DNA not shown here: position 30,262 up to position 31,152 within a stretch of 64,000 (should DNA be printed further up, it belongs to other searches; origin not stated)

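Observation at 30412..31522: Fic toxin-like / HTH 'mobile mystery protein' pair with a palindromic operator, inserted between core genes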

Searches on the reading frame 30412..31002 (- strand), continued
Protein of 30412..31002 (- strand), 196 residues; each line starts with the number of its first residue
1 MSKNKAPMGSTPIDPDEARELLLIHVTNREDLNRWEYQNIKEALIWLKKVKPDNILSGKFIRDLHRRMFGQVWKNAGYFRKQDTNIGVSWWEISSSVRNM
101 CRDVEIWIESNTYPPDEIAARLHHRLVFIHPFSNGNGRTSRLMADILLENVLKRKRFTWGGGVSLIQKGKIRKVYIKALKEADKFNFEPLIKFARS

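Call 62: get_annotated_region(hit=H1, flank=4000)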
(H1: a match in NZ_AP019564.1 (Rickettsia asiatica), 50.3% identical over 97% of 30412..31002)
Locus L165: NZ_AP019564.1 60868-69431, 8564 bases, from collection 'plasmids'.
description: Rickettsia asiatica strain Maytaro1284 plasmid pRA1, complete sequence
organism: Rickettsia asiatica (NCBI taxid 238800)
taxonomy: Bacteria; Pseudomonadota; Alphaproteobacteria; Rickettsiales; Rickettsiaceae; Rickettsia; Rickettsia asiatica
host: -; source: Ixodes ovatus; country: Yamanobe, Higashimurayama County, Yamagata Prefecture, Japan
typing (MOB-suite, as given by PLSDB): non-mobilizable; replicon rep_cluster_1989,rep_cluster_41; mating-pair formation MPF_F
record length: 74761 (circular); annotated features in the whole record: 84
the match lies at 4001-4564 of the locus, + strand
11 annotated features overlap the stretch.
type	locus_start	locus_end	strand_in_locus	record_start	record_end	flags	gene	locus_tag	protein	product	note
CDS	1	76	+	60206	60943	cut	-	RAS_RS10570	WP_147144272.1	conjugal transfer protein TraG N-terminal domain-containing protein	-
CDS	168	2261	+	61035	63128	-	-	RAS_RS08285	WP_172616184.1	conjugal transfer protein TraG N-terminal domain-containing protein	-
CDS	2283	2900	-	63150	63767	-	-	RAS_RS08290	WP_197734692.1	hypothetical protein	-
CDS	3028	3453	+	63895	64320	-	-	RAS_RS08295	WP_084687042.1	transglycosylase SLT domain-containing protein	-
CDS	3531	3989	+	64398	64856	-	-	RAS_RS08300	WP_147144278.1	mobile mystery protein A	-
CDS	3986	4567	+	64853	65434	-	-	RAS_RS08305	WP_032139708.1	mobile mystery protein B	-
CDS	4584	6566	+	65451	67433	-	-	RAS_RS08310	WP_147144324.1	type IV secretion system DNA-binding domain-containing protein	-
CDS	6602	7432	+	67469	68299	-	-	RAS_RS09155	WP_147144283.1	DUF2115 family protein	-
CDS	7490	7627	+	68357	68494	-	-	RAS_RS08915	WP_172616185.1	hypothetical protein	-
CDS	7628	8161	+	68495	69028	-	-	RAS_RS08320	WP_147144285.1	SIMPL domain-containing protein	-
CDS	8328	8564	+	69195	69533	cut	-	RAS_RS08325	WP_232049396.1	MliC family protein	-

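Call 74: list_cluster_members(proteins=[P0001, window:30412-31002:-, P0002, P0007, P0019])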
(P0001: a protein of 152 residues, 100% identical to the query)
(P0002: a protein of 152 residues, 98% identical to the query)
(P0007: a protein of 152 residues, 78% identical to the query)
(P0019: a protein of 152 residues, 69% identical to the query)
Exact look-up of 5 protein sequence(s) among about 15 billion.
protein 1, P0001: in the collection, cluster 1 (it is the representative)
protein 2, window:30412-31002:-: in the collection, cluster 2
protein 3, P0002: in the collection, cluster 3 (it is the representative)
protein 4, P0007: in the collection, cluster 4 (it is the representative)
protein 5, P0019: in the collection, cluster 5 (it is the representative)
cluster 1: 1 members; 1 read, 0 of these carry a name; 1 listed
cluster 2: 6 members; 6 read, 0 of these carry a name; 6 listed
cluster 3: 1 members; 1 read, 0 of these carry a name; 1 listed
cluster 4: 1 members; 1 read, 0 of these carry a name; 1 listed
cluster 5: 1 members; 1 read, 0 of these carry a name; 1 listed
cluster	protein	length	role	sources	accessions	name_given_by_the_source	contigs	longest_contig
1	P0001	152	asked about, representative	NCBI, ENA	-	-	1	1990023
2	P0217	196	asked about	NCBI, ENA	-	-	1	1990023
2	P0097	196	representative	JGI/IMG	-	-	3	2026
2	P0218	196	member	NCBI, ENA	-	-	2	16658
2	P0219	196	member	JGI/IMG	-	-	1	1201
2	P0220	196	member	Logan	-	-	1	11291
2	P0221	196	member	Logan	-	-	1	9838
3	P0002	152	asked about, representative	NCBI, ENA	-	-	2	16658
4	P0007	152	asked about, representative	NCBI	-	-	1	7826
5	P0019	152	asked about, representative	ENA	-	-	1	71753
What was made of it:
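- Tried and rejected: Cluster look-ups gave no organism name (call 74).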
